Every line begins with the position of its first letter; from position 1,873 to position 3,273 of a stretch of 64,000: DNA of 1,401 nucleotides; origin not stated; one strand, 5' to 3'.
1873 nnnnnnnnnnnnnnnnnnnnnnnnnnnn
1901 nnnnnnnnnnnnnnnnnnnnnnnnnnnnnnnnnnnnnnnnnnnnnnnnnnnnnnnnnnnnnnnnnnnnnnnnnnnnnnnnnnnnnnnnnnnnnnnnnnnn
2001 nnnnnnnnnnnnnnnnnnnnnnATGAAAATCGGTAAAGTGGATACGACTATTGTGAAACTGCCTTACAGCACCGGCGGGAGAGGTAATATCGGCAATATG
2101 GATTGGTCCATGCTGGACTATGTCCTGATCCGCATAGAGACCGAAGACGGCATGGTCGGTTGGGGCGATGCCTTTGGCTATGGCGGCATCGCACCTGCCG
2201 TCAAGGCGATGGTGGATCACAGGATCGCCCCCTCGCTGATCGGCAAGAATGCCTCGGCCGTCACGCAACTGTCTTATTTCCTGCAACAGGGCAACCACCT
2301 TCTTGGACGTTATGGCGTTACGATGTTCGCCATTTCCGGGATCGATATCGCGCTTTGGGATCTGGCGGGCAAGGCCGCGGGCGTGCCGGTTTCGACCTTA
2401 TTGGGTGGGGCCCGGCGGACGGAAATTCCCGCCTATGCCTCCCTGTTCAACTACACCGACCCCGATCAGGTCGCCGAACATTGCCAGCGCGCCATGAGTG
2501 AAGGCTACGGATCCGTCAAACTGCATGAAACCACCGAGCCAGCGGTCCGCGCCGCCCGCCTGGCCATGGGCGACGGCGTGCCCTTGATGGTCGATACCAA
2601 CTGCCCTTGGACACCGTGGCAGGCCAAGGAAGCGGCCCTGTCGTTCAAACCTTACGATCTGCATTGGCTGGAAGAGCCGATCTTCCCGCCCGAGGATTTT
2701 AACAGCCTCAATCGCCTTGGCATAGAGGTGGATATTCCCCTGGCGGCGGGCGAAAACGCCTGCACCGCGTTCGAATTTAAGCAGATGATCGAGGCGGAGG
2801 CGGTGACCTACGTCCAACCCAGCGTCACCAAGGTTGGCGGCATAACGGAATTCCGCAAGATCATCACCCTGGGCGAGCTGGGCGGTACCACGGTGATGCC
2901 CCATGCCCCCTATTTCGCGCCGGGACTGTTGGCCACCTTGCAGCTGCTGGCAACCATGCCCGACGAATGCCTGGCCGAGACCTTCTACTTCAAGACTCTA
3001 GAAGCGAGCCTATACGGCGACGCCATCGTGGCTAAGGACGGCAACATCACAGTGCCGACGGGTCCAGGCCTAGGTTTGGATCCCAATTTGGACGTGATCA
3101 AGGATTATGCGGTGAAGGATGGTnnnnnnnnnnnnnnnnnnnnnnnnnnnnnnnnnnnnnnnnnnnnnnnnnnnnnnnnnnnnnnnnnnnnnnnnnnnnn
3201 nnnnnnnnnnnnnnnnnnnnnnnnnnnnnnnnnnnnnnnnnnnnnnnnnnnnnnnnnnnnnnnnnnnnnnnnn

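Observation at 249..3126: Rhomboid protease gene translationally coupled (ATGA overlap) to two tandem enolase-superfamily enzymes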

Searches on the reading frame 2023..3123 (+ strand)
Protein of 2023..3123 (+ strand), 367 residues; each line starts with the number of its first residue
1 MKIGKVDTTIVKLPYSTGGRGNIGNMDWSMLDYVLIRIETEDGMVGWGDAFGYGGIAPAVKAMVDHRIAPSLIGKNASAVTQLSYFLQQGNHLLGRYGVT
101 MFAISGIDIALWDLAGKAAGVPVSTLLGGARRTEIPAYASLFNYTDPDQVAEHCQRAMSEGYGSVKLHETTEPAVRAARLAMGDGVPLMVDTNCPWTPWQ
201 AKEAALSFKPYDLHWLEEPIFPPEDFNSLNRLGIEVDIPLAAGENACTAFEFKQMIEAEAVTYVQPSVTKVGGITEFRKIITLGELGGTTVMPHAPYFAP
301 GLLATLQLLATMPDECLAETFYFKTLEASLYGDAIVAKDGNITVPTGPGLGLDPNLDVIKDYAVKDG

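Call 3: search_protein_families(library=pfam, proteins=[window:2023-3123:+])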
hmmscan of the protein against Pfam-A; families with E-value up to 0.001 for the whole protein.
window:2023-3123:+ (367 aa): 2 families
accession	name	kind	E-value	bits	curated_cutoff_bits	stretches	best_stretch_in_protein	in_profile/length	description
PF13378.12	MR_MLE_C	-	7.6e-53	179.9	29.4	1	150-357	2-218/219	Enolase C-terminal domain-like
PF02746.21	MR_MLE_N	-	2.9e-25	89.2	22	1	32-128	27-117/117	Mandelate racemase / muconate lactonizing enzyme, N-terminal domain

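Call 4: search_protein_families(library=ncbifam, proteins=[window:2023-3123:+])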
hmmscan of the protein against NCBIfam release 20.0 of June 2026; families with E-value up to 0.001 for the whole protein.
window:2023-3123:+ (367 aa): 14 families
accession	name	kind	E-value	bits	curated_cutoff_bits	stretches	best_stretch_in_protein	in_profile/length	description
NF010624.0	PRK14017.1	equivalog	9.3e-52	176.4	311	1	33-363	15-361/382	galactonate dehydratase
NF047820.1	TalGalacDh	equivalog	1.3e-50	172.4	500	1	32-353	37-355/371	L-talarate/galactarate dehydratase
NF043051.1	ManoateDhtManD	equivalog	1.6e-47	162.3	550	2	32-169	16-150/403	D-mannonate dehydratase ManD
NF011654.0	PRK15072.1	subfamily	8.6e-46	156.6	430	2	32-168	16-149/404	D-galactonate dehydratase family protein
NF040866.1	AraD_Arch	equivalog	4.6e-45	154.2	650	1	30-365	31-372/372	arabinonate dehydratase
NF040790.2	glucon_galact_dh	equivalog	7e-44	150.2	750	1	27-365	20-372/390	bifunctional D-gluconate/D-galactonate dehydratase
TIGR02534.1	mucon_cyclo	subfamily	1.4e-33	116.5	334.95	1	4-363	2-366/368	muconate/chloromuconate family cycloisomerase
NF011968.0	PRK15440.1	equivalog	5.9e-32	111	393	1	30-295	56-320/395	L-rhamnonate dehydratase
NF043002.1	HProlDhtase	equivalog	2.6e-26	92.3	500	1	1-361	1-361/366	cis-3-hydroxy-L-proline dehydratase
TIGR01928.1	menC_lowGC_arch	equivalog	3.5e-12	46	200.65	1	32-283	22-270/325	o-succinylbenzoate synthase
NF042940.1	racemase_DgcA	equivalog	9.6e-12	44.7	400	1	103-292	84-267/323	N-acetyl-D-Glu racemase DgcA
NF041118.1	A_G_epim_Thtga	equivalog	3.8e-10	39.4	500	1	30-286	28-282/341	L-Ala-D/L-Glu epimerase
NF002782.0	PRK02901.1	equivalog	7.2e-06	25.2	288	1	174-314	123-260/328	o-succinylbenzoate synthase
TIGR03247.1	glucar-dehydr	equivalog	7.8e-05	21.6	828.7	0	99-149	104-155/441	glucarate dehydratase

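Call 7: search_solved_structures(query=window:2023-3123:+, show_alignments=2)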
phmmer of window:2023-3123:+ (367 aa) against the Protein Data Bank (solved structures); distinct sequences matched with E-value up to 0.001: 169 (the best 60 are shown).
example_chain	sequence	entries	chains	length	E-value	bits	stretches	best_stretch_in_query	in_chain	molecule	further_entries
3bjs_A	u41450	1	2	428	6.8e-47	163.4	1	17-367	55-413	Mandelate racemase/muconate lactonizing enzyme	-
3sjn_A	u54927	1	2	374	7.2e-43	150.2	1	27-364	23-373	Mandelate racemase/muconate lactonizing protein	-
2og9_A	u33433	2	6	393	8.9e-43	149.9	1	34-353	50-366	Mandelate racemase/muconate lactonizing enzyme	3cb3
2ovl_A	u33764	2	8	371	1.1e-41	146.3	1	27-358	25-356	Putative racemase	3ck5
5olc_A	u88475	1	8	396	1.2e-41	146.1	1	33-365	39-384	Galactonate dehydratase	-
4ggb_A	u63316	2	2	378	5.9e-41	143.9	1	25-366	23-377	Putative uncharacterized protein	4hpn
5xd7_A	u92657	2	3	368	6.5e-37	130.6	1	27-283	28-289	3,6-anhydro-alpha-L-galactonate cycloisomerase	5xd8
2ppg_A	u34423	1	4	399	7e-37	130.5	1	33-357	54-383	Putative isomerase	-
4h1z_A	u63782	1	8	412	8.3e-37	130.2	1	33-356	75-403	Enolase Q92Zs5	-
5xd9_A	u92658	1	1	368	8.5e-37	130.2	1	27-281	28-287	3,6-anhydro-alpha-L-galactonate cycloisomerase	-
3vcn_A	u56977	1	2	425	2.2e-36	128.9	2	32-170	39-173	MANNONATE DEHYDRATASE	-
4gme_A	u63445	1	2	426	2.2e-36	128.9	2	32-170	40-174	Mandelate racemase/muconate lactonizing enzyme family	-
2qq6_A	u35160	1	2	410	6.1e-36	127.4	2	146-355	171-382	Mandelate racemase/muconate lactonizing enzyme-like protein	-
3dip_A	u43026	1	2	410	6.3e-36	127.4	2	34-144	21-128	enolase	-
4fi4_A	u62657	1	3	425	3.9e-35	124.7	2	32-169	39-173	Mandelate racemase/muconate lactonizing protein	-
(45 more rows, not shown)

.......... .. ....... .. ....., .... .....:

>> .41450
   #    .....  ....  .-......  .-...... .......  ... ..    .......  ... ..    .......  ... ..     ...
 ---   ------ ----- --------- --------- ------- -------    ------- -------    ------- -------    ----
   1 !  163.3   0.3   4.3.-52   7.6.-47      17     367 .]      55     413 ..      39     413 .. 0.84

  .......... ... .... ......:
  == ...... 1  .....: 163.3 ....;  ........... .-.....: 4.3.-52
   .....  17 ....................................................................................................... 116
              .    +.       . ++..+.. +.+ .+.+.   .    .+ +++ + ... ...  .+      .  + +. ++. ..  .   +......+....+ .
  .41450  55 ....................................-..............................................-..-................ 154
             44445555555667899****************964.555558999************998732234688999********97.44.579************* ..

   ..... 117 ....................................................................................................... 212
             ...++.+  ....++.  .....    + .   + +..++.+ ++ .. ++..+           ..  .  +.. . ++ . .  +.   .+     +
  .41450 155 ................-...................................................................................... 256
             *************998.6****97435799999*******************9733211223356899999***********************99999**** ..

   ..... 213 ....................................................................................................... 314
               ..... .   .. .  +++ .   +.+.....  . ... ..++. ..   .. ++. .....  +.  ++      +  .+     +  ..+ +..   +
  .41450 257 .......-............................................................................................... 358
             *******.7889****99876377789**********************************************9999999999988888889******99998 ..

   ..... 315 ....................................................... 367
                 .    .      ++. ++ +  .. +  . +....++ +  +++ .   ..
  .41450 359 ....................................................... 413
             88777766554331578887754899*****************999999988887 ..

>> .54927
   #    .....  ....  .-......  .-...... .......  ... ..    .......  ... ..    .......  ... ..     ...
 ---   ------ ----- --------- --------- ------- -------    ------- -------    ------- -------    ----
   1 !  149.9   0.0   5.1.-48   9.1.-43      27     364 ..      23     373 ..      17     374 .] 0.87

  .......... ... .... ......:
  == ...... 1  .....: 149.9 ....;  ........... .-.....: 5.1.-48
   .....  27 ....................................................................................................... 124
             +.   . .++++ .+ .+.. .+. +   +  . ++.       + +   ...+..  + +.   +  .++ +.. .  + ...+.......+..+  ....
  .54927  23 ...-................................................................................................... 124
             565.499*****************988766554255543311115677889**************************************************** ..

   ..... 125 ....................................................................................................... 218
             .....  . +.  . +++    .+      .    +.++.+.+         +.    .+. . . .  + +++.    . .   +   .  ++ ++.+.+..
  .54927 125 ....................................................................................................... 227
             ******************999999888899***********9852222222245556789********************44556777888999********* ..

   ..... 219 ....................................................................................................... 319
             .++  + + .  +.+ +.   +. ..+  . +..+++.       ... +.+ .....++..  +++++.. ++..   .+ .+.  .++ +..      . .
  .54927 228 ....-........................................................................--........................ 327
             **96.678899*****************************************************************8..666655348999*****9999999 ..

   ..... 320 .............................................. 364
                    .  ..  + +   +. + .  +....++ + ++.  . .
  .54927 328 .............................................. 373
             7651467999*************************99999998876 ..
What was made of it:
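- On Enolase superfamily, MR subgroup: ENO2: D191, E217 and E244 align with the ligands of 3bjs and 3sjn (call 7).
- Closest known: Uncharacterised MR/MLE structures 3bjs. Same: They are the best solved relatives of ENO2 (E=7e-47 and 7e-43) and have the same Mg ligands and the same strand-7 His (call 7).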

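Call 23: find_homologous_proteins(query=window:2023-3123:+)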
Query window:2023-3123:+ (367 aa): 7467 proteins with E <= 0.001 among 8000 candidates; the best 120 are listed.
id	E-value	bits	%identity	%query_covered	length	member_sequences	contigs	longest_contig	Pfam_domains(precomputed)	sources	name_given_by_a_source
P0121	7.6e-233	790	94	100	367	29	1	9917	PF13378.13,PF02746.22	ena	-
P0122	3.2e-214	729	85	100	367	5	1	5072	PF13378.13,PF02746.22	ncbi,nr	ncbi:MAG: mandelate racemase/muconate lactonizing enzyme family protein [Alphaproteobacteria bacteri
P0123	9.7e-210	714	84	100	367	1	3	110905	PF13378.13,PF02746.22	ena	-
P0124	7.0e-206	702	82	100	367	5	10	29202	PF13378.13,PF02746.22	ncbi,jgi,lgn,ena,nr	ncbi:MAG: mandelate racemase/muconate lactonizing enzyme family protein [Alphaproteobacteria bacteri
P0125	3.5e-203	693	81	100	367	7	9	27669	PF13378.13,PF02746.22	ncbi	-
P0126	8.9e-203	691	79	100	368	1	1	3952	PF13378.13,PF02746.22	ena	-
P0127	4.2e-202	689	81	100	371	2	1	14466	PF13378.13,PF02746.22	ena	-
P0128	6.0e-202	689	78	100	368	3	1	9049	PF13378.13,PF02746.22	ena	-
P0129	1.6e-201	687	79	100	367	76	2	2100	PF13378.13,PF02746.22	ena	-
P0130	2.4e-201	687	81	100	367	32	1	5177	PF13378.13,PF02746.22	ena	-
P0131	3.3e-196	670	79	100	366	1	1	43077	PF13378.13,PF02746.22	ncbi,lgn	-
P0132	4.1e-196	669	79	100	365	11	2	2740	PF13378.13,PF02746.22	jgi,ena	jgi:D-galactarolactone cycloisomerase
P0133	1.3e-189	648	76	100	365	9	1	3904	PF13378.13,PF02746.22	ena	-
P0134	6.2e-173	593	71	100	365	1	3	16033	PF13378.13,PF02746.22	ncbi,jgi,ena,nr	ncbi:MAG: mandelate racemase/muconate lactonizing enzyme family protein [Alphaproteobacteria bacteri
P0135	3.6e-171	587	70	100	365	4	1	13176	PF13378.13,PF02746.22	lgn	-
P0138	1.7e-166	572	68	99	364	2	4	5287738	PF13378.13,PF02746.22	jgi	-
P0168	1.3e-140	487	61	98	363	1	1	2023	PF13378.13,PF02746.22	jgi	jgi:D-galactarolactone cycloisomerase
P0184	1.1e-137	477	59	99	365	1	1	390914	PF13378.13,PF02746.22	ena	-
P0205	9.3e-136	471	61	99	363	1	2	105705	PF13378.13,PF02746.22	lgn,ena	-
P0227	2.4e-133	463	59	99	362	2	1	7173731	PF13378.13,PF02746.22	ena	-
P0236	1.6e-132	460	58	99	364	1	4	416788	PF13378.13,PF02746.22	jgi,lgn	-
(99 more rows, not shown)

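Call 24: find_encoding_contigs(protein=P0138, flank=6000, max_places=1)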
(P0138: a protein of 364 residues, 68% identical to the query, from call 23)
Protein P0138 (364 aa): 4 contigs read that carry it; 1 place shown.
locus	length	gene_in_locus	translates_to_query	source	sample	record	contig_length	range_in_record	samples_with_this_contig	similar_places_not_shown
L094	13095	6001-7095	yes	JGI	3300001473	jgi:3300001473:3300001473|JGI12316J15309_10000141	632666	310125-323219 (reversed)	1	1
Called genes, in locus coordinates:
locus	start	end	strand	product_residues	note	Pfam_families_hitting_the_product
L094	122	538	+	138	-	-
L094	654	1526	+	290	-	PF13676:TIR_2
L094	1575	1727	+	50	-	-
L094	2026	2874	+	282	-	PF14337:Abi_alpha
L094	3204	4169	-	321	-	PF04199:Cyclase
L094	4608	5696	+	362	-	PF02746:MR_MLE_N, PF13378:MR_MLE_C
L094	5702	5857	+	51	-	-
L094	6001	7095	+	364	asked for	PF02746:MR_MLE_N, PF13378:MR_MLE_C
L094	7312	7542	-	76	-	-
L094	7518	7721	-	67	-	PF11431:Transport_MerF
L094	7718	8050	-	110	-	PF02411:MerT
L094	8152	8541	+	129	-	PF00376:MerR, PF13411:MerR_1, PF09278:MerR-DNA-bind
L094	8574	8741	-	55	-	-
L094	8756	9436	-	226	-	PF13489:Methyltransf_23 (weak), PF08241:Methyltransf_11 (faint), PF08242:Methyltransf_12 (weak)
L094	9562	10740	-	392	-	PF13433:Peripla_BP_5, PF13458:Peripla_BP_6, PF01094:ANF_receptor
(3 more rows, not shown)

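Call 25: find_encoding_contigs(protein=P0227, flank=6000, max_places=1)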
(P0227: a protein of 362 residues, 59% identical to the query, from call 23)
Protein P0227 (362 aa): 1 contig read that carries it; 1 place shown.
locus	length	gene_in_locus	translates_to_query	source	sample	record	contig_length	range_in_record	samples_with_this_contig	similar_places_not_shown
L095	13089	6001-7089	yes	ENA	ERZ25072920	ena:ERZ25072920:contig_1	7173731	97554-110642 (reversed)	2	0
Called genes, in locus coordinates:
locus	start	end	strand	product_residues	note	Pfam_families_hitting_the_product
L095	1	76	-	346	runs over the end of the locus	-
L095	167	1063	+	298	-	PF13468:Glyoxalase_3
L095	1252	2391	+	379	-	PF07690:MFS_1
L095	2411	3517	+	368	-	PF01717:Meth_synt_2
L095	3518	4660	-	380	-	PF01053:Cys_Met_Meta_PP, PF00266:Aminotran_5 (weak)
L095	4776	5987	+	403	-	PF07690:MFS_1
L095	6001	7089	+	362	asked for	PF02746:MR_MLE_N, PF13378:MR_MLE_C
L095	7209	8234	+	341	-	PF01594:AI-2E_transport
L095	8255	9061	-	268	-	PF00005:ABC_tran, PF13401:AAA_22 (faint), PF08352:oligo_HPY (weak)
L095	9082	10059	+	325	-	PF02569:Pantoate_ligase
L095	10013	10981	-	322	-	PF00005:ABC_tran, PF08352:oligo_HPY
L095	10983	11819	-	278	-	PF00528:BPD_transp_1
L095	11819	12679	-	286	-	PF03328:HpcH_HpaI, PF15617:C-C_Bond_Lyase (weak)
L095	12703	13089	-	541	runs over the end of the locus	PF00158:Sigma54_activat (faint), PF00005:ABC_tran, PF01078:Mg_chelatase (faint), PF02463:SMC_N (weak), PF13191:AAA_16 (faint), PF13401:AAA_22 (faint), PF08352:oligo_HPY (weak), PF00005:ABC_tran, +2 more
